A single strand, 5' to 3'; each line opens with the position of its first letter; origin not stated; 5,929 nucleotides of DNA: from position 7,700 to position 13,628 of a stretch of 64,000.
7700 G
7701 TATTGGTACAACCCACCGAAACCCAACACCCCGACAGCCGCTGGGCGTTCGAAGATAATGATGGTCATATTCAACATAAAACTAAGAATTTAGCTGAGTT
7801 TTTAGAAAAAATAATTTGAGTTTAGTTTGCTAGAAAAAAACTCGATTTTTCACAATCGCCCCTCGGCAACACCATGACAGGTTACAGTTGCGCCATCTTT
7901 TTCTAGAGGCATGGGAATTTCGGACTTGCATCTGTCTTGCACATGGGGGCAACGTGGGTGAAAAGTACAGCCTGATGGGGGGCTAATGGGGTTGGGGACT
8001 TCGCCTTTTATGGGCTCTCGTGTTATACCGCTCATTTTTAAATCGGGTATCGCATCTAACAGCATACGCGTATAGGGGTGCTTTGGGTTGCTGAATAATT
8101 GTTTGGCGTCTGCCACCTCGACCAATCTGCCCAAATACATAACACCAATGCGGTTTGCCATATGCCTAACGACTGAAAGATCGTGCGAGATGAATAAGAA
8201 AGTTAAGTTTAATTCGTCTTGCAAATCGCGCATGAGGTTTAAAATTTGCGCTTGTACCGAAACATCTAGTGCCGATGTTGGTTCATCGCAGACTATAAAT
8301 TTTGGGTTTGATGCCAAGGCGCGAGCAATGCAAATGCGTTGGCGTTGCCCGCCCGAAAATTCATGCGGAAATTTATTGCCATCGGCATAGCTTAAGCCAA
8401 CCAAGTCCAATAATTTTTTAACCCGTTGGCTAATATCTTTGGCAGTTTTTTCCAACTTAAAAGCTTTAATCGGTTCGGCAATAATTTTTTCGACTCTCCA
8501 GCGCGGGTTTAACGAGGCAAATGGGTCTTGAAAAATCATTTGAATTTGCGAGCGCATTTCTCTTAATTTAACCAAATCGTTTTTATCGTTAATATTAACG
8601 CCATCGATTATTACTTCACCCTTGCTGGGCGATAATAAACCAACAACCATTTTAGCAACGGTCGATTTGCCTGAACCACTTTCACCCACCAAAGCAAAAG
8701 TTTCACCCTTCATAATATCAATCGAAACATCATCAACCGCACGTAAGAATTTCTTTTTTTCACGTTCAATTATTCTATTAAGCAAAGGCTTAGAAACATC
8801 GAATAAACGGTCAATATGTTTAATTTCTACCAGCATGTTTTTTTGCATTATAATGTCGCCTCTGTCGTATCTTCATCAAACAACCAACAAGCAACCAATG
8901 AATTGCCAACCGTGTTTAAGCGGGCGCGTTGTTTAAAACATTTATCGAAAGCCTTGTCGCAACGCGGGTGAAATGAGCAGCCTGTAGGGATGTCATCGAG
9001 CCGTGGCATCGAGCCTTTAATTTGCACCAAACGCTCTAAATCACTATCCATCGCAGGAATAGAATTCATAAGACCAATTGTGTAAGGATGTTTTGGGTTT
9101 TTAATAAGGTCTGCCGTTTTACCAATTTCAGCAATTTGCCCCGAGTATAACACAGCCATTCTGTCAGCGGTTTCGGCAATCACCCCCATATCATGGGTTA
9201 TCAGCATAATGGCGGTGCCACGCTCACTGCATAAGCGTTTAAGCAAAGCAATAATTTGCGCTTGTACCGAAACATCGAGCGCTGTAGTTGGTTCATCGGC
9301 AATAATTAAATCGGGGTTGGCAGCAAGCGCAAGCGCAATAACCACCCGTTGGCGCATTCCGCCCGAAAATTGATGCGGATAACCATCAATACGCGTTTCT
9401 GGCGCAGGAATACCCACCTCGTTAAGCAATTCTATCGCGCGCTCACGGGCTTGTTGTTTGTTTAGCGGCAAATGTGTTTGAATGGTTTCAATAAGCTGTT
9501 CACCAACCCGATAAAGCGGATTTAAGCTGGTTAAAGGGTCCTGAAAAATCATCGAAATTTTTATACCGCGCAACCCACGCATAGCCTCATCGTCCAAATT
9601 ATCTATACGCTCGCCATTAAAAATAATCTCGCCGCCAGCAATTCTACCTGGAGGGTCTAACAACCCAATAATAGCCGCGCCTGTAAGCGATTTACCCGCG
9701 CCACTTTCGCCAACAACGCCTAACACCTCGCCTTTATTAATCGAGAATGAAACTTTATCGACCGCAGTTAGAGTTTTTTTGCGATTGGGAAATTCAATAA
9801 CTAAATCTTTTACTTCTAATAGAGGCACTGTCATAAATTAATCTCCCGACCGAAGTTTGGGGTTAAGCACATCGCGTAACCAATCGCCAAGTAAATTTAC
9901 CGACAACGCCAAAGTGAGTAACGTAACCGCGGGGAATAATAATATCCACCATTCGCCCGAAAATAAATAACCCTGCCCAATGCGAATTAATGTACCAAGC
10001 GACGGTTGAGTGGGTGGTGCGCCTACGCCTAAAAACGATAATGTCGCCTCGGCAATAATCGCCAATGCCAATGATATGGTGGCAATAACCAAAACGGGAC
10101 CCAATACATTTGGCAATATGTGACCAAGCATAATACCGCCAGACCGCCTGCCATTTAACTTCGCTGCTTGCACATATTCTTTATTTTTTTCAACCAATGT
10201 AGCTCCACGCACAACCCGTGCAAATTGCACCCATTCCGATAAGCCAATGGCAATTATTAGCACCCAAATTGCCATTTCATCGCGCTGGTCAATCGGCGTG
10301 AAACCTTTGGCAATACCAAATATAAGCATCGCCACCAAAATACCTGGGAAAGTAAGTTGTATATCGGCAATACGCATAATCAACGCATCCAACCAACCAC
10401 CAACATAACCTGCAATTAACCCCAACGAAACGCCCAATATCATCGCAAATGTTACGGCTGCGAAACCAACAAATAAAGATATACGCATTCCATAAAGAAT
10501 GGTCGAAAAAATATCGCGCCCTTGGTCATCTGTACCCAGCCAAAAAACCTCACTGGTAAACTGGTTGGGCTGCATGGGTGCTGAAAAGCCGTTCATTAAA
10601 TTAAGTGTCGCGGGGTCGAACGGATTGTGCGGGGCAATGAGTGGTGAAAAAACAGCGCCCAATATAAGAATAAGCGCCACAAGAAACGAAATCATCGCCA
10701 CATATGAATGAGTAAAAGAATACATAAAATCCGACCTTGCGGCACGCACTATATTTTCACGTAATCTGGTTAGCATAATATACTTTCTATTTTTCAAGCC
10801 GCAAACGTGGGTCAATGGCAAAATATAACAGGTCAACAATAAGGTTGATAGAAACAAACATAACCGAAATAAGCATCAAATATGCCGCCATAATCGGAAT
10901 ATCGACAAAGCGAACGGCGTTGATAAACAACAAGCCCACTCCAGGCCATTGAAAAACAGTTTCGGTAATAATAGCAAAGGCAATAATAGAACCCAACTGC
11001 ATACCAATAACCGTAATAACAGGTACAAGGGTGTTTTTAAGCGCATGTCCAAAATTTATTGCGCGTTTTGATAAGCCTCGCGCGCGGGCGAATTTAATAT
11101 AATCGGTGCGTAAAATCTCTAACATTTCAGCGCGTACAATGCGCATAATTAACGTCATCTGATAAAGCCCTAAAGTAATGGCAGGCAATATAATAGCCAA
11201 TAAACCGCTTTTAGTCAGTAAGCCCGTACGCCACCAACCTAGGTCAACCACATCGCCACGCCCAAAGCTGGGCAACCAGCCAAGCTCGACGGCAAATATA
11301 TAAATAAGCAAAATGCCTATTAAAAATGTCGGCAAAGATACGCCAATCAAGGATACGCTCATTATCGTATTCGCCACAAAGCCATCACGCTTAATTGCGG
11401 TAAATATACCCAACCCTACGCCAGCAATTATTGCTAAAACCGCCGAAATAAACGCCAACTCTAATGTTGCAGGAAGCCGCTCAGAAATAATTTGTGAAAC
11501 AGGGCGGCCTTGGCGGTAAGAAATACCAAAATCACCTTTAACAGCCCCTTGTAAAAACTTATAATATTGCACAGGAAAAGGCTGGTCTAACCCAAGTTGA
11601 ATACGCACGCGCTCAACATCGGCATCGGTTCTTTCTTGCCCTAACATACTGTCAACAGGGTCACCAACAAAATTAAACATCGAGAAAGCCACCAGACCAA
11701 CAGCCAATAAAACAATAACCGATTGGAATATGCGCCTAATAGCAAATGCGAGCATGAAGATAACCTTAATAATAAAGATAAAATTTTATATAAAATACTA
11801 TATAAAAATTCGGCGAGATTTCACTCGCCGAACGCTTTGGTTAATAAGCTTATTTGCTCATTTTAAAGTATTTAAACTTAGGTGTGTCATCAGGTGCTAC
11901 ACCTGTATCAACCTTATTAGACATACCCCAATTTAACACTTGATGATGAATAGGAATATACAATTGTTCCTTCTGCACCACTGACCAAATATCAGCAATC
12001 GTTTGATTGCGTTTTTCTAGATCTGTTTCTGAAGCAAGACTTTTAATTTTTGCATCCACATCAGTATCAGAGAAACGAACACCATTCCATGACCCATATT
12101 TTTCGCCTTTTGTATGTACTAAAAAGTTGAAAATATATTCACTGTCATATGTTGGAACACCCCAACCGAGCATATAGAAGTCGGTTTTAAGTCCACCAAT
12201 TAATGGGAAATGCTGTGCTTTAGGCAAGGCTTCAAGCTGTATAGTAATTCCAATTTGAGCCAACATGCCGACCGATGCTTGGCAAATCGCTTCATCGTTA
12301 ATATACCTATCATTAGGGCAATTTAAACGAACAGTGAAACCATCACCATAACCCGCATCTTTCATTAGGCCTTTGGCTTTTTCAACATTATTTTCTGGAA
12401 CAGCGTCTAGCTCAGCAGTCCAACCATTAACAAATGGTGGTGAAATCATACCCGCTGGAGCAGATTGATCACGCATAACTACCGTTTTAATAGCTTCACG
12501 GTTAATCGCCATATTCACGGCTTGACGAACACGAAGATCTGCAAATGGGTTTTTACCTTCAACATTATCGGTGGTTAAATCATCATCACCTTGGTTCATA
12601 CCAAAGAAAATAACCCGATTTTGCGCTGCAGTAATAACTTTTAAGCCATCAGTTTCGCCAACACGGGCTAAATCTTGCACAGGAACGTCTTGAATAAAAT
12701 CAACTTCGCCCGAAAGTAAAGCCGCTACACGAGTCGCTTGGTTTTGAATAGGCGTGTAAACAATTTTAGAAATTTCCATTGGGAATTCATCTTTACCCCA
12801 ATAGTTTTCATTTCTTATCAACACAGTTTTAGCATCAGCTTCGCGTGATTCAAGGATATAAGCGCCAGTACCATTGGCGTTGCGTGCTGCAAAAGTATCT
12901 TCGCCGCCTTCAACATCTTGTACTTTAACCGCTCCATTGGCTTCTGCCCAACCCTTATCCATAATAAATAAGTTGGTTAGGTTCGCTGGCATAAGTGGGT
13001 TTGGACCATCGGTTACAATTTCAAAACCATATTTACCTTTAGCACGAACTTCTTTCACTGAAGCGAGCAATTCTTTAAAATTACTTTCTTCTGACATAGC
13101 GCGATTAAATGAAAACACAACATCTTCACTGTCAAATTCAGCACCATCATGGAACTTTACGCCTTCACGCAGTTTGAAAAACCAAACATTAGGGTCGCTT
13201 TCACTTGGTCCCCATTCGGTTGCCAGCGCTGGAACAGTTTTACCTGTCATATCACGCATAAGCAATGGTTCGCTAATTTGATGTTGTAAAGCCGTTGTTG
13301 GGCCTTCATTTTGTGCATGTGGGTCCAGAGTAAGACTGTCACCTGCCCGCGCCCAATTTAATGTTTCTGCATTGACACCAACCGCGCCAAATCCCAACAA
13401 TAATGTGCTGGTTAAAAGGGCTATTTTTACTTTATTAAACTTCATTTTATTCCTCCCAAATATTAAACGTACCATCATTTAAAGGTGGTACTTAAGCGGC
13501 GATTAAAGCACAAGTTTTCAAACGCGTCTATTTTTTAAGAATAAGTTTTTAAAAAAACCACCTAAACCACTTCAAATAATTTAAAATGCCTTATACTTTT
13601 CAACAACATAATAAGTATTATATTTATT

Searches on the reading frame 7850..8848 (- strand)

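Call 8: search_protein_families(library=ncbifam, proteins=[window:7850-8848:-], max_evalue=0.00001)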
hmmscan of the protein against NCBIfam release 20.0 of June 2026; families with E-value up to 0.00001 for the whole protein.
window:7850-8848:- (332 aa): 190 families (the best 25 are shown)
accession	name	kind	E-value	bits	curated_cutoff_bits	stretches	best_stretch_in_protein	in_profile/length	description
NF008453.0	PRK11308.1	subfamily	3.7e-109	365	408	1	3-328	9-327/334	dipeptide ABC transporter ATP-binding protein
NF011659.0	PRK15079.1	equivalog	2.4e-106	355.2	540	1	2-326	7-330/334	murein tripeptide/oligopeptide ABC transporter ATP binding protein OppF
NF043071.1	DppF_dipep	equivalog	3.4e-87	292.9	660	1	30-328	31-328/331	dipeptide ABC transporter ATP-binding subunit DppF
NF043078.1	MMSYN1_0168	equivalog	4.1e-86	290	800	3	142-268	472-598/649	oligopeptide ABC transporter ATP-binding protein OppF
NF007613.0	PRK10261.1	equivalog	3.3e-84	283.4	1077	1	7-269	314-569/623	glutathione ABC transporter ATP-binding protein GsiA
NF011713.0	PRK15134.1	equivalog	3.1e-79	267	834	2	3-195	272-457/529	microcin C ABC transporter ATP-binding protein YejF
NF007010.1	PRK09473.1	subfamily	9.5e-73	244.7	575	1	35-326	18-313/318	oligopeptide ABC transporter ATP-binding protein OppD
NF008246.0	PRK11022.1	equivalog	1.2e-71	241.5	541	1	31-325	16-315/326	dipeptide ABC transporter ATP-binding protein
TIGR02769.1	nickel_nikE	equivalog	8e-71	238.6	332.55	1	29-267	19-253/265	nickel import ATP-binding protein NikE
NF043079.1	MMSYN1_0167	equivalog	7.2e-70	236.3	740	2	87-301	292-508/561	oligopeptide ABC transporter ATP-binding protein OppD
NF007739.0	PRK10419.1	subfamily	3.2e-66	223.6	354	1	31-267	21-254/268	nickel ABC transporter ATP-binding protein NikE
TIGR02770.1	nickel_nikD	equivalog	7.8e-57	192.3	318.7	1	38-266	2-228/230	nickel import ATP-binding protein NikD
NF011692.0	PRK15112.1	equivalog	1.1e-54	185.9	452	1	31-265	23-252/269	putrescine export ABC transporter ATP-binding protein SapF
NF011674.0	PRK15093.1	equivalog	1.2e-54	185.7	627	1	31-325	16-322/330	putrescine export ABC transporter ATP-binding protein SapD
TIGR02314.1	ABC_MetN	equivalog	5.2e-54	183.5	499.7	1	24-270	8-247/343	methionine ABC transporter ATP-binding protein MetN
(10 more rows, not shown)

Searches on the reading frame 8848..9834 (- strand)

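Call 8: search_protein_families(library=ncbifam, proteins=[window:8848-9834:-], max_evalue=0.00001)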
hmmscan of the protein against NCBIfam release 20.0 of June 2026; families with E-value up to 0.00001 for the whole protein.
window:8848-9834:- (328 aa): 184 families (the best 25 are shown)
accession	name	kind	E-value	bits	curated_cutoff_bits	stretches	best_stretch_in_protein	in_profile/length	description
NF008246.0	PRK11022.1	equivalog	1.5e-108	362.7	541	1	5-323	3-321/326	dipeptide ABC transporter ATP-binding protein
NF007010.1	PRK09473.1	subfamily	1.5e-106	355.8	575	1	5-319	1-314/318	oligopeptide ABC transporter ATP-binding protein OppD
NF043079.1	MMSYN1_0167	equivalog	1.4e-103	347.6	740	2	83-324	298-540/561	oligopeptide ABC transporter ATP-binding protein OppD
NF008453.0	PRK11308.1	subfamily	7.2e-82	275.3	408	1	18-324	31-331/334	dipeptide ABC transporter ATP-binding protein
NF011713.0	PRK15134.1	equivalog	2.8e-81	273.7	834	1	1-263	1-264/529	microcin C ABC transporter ATP-binding protein YejF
NF011659.0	PRK15079.1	equivalog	2.1e-79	266.7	540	1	7-318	22-330/334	murein tripeptide/oligopeptide ABC transporter ATP binding protein OppF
NF007613.0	PRK10261.1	equivalog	9.8e-77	258.8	1077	1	5-262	12-275/623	glutathione ABC transporter ATP-binding protein GsiA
TIGR02770.1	nickel_nikD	equivalog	5e-75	251.8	318.7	1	25-256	2-226/230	nickel import ATP-binding protein NikD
NF011674.0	PRK15093.1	equivalog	8.3e-75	251.9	627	1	3-317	1-322/330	putrescine export ABC transporter ATP-binding protein SapD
NF043071.1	DppF_dipep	equivalog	2.3e-71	240.9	660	1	18-322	32-330/331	dipeptide ABC transporter ATP-binding subunit DppF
NF047576.1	opine_ATP_CntF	equivalog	1.2e-70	237.8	385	1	5-268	2-262/264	staphylopine uptake ABC transporter ATP-binding protein CntF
NF047578.1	opine_ATP_CntD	equivalog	8e-70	235.1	380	1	5-270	2-264/266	staphylopine uptake ABC transporter ATP-binding protein CntD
NF043078.1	MMSYN1_0168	equivalog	1.3e-61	209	800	2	134-268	474-606/649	oligopeptide ABC transporter ATP-binding protein OppF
TIGR02769.1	nickel_nikE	equivalog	6.9e-53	179.8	332.55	1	18-259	20-253/265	nickel import ATP-binding protein NikE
NF007739.0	PRK10419.1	subfamily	1.4e-49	169.1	354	1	17-244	20-240/268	nickel ABC transporter ATP-binding protein NikE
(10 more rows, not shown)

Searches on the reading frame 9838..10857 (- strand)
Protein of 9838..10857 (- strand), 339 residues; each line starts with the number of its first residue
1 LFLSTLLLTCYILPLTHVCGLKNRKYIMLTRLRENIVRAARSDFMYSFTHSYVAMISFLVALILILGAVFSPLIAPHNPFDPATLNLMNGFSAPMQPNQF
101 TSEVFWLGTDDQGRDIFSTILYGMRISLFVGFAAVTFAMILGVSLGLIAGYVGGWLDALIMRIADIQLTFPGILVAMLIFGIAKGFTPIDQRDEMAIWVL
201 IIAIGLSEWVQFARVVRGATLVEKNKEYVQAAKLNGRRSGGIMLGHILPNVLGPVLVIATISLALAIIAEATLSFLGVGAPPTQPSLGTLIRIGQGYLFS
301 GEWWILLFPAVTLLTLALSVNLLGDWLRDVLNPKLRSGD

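Call 8: search_protein_families(library=ncbifam, proteins=[window:9838-10857:-], max_evalue=0.00001)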
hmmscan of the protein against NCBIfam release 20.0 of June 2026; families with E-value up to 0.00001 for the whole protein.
window:9838-10857:- (339 aa): 21 families
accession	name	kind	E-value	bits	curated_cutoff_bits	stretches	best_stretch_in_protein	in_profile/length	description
NF045476.1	Opp4C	equivalog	2.2e-74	250.2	350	1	45-334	7-278/278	oligopeptide ABC transporter permease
NF045474.1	Opp2C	equivalog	2.3e-65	220.5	300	1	81-331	3-235/236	nickel transporter permease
NF045473.1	Opp1C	equivalog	3e-59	200.6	350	1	50-335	3-267/267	nickel/cobalt ABC transporter permease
NF011662.0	PRK15082.1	equivalog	1e-58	199.1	484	1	31-336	16-301/303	glutathione ABC transporter permease GsiD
TIGR02790.1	nickel_nikC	equivalog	8.9e-58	195.9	358.45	1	56-331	3-257/258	nickel ABC transporter permease subunit NikC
NF008160.0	PRK10913.1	equivalog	1.7e-56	191.9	483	1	42-336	20-299/300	dipeptide ABC transporter permease DppC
NF045475.1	Opp3C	equivalog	3e-52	177.8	450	1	102-336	105-328/328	oligopeptide ABC transporter permease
NF007738.0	PRK10417.1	equivalog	1.6e-51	175.5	335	1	50-336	7-272/277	nickel ABC transporter permease subunit NikC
NF007376.0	PRK09881.1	equivalog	7.5e-51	172.9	434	1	37-336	16-294/298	D,D-dipeptide ABC transporter permease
NF011935.0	PRK15406.1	equivalog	8.7e-49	166.9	433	1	40-336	25-302/302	oligopeptide ABC transporter permease OppC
NF047573.1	opine_perm_CntC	exception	4.7e-42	144.2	440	1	49-335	6-271/271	staphylopine uptake ABC transporter permease subunit CntC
NF043080.1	MMSYN1_0166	equivalog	5.5e-36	124.1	370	1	47-335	33-305/307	oligopeptide ABC transporter permease OppC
NF011691.0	PRK15111.1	equivalog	3.4e-29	102.3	379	1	43-332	18-292/296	putrescine export ABC transporter permease SapC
NF011596.0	PRK15021.1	subfamily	4.3e-26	91.8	439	1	101-334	117-338/341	microcin C ABC transporter permease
NF045470.1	Opp2B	equivalog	1.6e-12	47.2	350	1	113-279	80-255/300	nickel ABC transporter permease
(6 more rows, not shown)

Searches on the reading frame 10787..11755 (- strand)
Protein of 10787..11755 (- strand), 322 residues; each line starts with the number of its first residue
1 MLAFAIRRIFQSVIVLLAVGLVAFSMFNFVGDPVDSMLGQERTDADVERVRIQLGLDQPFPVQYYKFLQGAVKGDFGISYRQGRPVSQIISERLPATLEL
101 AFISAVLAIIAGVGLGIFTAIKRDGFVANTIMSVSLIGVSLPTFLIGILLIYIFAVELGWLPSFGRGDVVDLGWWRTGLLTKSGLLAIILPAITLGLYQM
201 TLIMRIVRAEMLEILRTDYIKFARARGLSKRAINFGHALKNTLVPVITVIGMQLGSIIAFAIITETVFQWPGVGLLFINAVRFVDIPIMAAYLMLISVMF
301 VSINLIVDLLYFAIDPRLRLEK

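Call 8: search_protein_families(library=ncbifam, proteins=[window:10787-11755:-], max_evalue=0.00001)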
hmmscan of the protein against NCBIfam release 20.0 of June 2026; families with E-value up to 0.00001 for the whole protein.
window:10787-11755:- (322 aa): 16 families
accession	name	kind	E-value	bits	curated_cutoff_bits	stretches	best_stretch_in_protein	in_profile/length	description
NF045470.1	Opp2B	equivalog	2.7e-88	296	350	1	8-319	1-300/300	nickel ABC transporter permease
NF045469.1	Opp1B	equivalog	3.1e-76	256.8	380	1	1-319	1-307/307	nickel/cobalt ABC transporter permease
TIGR02789.1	nickel_nikB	equivalog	3.9e-76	256.4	447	1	1-319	1-307/314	nickel ABC transporter permease subunit NikB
NF007677.0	PRK10352.1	equivalog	4.1e-74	249.5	433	1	1-321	1-309/314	nickel ABC transporter permease subunit NikB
NF011661.0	PRK15081.1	equivalog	1.2e-71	241.7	463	1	1-320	1-305/306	glutathione ABC transporter permease GsiC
NF045472.1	Opp4B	equivalog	2.3e-69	234.1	450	1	1-319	1-319/319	oligopeptide ABC transporter permease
NF045471.1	Opp3B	equivalog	5.4e-64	216.5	480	1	1-321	1-305/308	oligopeptide ABC transporter permease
NF008161.0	PRK10914.1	equivalog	2.5e-62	211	590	1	1-321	1-338/339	dipeptide ABC transporter permease DppB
NF007008.0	PRK09471.1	equivalog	4.1e-54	184.1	388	1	1-319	1-305/306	oligopeptide ABC transporter permease OppB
NF011690.0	PRK15110.1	equivalog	1.1e-50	172.9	432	2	175-313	171-308/321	putrescine export ABC transporter permease SapB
NF043081.1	MMSYN1_0165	equivalog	5.2e-29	101.4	350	1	80-322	161-388/388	oligopeptide ABC transporter permease OppB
NF011712.0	PRK15133.1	subfamily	7.8e-27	94.1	445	1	48-321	87-362/364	microcin C ABC transporter permease YejB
NF045474.1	Opp2C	equivalog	1.3e-08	34.7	300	1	193-259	107-173/236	nickel transporter permease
NF011596.0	PRK15021.1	subfamily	4.5e-07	29.2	439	1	190-275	206-286/341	microcin C ABC transporter permease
TIGR02790.1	nickel_nikC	equivalog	4.2e-06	26.5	358.45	0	184-259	123-195/258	nickel ABC transporter permease subunit NikC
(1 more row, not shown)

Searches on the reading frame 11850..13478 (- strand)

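Call 8: search_protein_families(library=ncbifam, proteins=[window:11850-13478:-], max_evalue=0.00001)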
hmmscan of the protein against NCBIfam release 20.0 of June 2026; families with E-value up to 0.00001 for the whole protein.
window:11850-13478:- (542 aa): 11 families
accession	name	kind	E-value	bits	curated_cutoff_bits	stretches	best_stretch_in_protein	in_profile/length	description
NF045468.1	Opp5A_nikA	equivalog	1.3e-41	142.6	600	1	47-524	27-470/488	nickel ABC transporter substrate-binding protein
TIGR02294.1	nickel_nikA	equivalog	8.3e-40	136.7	393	1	40-514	8-474/501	nickel ABC transporter substrate-binding protein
NF011942.0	PRK15413.1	equivalog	2.9e-32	112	594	1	36-516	26-486/512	glutathione ABC transporter substrate-binding protein GsiB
NF045467.1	Opp4A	equivalog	6.2e-27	94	650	1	64-524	62-539/556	oligopeptide ABC transporter substrate-binding protein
NF043070.1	DppA_dipep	equivalog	1.2e-26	93.4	1005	1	200-505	206-497/535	dipeptide ABC transporter periplasmic-binding protein DppA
NF011684.0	PRK15104.1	equivalog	2.6e-26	92.4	947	2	192-511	202-509/543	oligopeptide ABC transporter substrate-binding protein OppA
NF047575.1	opine_bind_CntA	exception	3e-26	92.1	800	1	37-378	36-361/535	staphylopine-dependent metal ABC transporter substrate-binding lipoprotein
NF007287.0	PRK09755.1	equivalog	1.7e-19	70.1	1098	1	200-516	205-506/535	ABC transporter substrate-binding protein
TIGR04028.1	SBP_KPN_01854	hypoth_equivalog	7.2e-18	64.4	468.5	1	58-530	20-496/509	TIGR04028 family ABC transporter substrate-binding protein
NF011689.0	PRK15109.1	equivalog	2.3e-16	59.6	560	1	53-509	49-506/547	ABC transporter substrate-binding protein SapA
NF010149.0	PRK13626.1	equivalog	2.1e-06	26.7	476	1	65-180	147-258/552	HTH-type transcriptional regulator SgrR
